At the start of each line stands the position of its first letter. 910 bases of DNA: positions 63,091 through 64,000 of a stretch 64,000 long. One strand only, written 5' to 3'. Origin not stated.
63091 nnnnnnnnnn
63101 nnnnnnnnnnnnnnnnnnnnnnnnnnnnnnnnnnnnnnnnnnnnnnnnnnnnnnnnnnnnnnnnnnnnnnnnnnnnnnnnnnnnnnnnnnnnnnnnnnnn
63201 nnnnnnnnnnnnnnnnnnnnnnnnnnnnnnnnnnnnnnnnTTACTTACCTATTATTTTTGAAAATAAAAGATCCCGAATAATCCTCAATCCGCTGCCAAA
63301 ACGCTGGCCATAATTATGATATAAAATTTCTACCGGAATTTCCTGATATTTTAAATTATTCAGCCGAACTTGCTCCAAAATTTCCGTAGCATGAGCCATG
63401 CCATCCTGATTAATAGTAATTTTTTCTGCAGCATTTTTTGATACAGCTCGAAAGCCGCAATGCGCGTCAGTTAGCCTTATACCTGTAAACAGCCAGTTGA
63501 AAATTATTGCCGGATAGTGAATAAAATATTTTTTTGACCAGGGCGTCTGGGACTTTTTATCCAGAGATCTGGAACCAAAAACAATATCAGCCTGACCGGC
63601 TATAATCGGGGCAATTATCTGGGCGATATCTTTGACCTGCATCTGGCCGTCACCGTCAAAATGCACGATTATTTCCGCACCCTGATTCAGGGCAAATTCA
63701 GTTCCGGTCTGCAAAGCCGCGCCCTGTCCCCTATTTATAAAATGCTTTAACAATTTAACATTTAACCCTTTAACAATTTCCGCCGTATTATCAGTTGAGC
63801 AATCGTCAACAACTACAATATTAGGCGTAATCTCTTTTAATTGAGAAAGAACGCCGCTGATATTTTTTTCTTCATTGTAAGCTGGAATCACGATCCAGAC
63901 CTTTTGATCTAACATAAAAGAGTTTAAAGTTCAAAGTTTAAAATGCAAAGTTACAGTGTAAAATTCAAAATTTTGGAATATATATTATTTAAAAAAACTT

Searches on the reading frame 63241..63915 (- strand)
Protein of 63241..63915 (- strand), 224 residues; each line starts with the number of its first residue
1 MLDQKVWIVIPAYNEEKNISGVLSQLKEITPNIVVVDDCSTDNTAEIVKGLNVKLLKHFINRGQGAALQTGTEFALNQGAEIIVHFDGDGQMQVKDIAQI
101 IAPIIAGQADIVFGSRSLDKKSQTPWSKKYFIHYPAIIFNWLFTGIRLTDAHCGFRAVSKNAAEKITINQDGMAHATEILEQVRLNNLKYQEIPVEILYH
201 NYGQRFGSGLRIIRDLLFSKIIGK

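Call 6: search_protein_families(library=pfam, proteins=[window:63241-63915:-], max_evalue=0.1)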
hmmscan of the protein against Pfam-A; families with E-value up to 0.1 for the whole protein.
window:63241-63915:- (224 aa): 4 families
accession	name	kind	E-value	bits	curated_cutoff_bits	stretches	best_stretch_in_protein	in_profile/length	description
PF00535.33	Glycos_transf_2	-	1.5e-25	90.5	23.3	1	8-166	2-167/168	Glycosyl transferase family 2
PF10111.15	Glyco_tranf_2_2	-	0.0014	18.7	27.3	1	8-100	2-102/276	Glycosyltransferase like family 2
PF13704.12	Glyco_tranf_2_4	-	0.023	15.6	27.5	1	14-89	2-81/98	Glycosyl transferase family 2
PF09954.14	DUF2188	-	0.061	13.9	22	0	64-93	28-57/62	Uncharacterized protein conserved in bacteria (DUF2188)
